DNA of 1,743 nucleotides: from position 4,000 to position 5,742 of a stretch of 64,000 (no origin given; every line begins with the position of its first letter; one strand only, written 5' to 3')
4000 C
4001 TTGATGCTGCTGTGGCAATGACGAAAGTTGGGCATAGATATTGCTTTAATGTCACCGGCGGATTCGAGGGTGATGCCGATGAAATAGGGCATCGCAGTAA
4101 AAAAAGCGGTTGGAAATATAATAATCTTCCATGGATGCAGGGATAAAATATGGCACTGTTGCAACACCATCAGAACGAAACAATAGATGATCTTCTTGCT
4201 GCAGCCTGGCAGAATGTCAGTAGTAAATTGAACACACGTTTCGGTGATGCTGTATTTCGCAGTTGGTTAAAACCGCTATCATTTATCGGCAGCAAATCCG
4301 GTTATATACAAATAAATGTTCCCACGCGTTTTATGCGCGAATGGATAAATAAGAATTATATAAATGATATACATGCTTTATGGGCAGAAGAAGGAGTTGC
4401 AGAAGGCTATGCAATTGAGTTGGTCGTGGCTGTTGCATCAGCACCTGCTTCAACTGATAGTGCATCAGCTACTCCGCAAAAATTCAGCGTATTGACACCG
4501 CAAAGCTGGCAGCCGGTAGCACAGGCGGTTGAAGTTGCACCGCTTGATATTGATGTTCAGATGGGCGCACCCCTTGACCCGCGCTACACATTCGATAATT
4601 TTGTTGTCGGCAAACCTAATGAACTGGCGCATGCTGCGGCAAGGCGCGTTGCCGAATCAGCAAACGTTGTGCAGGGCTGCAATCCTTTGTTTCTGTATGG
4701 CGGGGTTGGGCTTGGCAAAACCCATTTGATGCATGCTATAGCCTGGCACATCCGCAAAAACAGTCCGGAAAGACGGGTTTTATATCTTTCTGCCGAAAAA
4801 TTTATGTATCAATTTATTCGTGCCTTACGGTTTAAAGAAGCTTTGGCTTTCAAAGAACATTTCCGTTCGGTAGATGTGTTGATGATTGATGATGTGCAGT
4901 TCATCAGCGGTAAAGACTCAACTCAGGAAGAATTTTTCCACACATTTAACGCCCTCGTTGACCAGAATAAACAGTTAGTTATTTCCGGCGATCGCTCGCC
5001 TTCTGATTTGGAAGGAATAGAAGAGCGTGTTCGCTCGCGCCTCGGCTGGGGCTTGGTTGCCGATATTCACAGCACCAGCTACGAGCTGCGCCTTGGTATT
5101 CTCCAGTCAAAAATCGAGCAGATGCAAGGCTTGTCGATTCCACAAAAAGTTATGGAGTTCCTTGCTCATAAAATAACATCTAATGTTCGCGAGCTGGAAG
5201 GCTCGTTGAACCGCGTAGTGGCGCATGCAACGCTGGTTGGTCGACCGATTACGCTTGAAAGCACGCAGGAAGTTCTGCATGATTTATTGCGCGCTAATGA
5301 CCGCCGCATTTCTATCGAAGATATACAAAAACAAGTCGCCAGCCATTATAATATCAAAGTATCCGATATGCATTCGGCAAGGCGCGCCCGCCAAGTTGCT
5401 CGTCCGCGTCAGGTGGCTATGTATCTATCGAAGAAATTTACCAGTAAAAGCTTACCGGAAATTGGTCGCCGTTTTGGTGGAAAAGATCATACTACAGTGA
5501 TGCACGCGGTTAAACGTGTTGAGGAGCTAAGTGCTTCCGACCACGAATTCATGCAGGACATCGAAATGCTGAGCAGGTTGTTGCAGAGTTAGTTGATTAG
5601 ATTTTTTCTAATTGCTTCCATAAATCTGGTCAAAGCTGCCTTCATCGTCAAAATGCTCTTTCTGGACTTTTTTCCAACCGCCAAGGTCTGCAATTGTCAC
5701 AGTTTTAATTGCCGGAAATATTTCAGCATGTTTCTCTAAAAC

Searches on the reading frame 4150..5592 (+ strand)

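Call 44: search_protein_families(library=ncbifam, proteins=[window:4150-5592:+], max_evalue=1e-10)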
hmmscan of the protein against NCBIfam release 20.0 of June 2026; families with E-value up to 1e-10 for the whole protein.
window:4150-5592:+ (480 aa): 8 families
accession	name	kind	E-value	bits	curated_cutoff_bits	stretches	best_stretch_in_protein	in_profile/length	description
TIGR00362.1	DnaA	equivalog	1.7e-168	561.3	343.9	1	20-477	1-436/437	chromosomal replication initiator protein DnaA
NF001154.0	PRK00149.3-3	equivalog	1.3e-78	265.1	410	1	140-476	115-456/462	chromosomal replication initiator protein DnaA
NF009087.0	PRK12422.1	equivalog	5.9e-70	236.7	657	1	141-480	103-445/455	chromosomal replication initiator protein DnaA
TIGR03420.1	DnaA_homol_Hda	equivalog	2.3e-34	118.9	194.8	1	143-376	9-225/226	DnaA regulatory inactivator Hda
NF005982.0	PRK08084.1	equivalog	2.8e-21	76.2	268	1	146-376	19-233/235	DnaA inactivator Hda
NF005304.0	PRK06835.1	equivalog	8.6e-16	57.9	215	1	172-298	178-305/330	ATP-binding protein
NF038214.1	IS21_help_AAA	equivalog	5.7e-13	49.1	200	1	140-278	54-189/232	IS21-like element helper ATPase IstB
NF006485.0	PRK08903.1-5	equivalog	1.1e-12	48.2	289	1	145-376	14-225/233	DnaA regulatory inactivator Hda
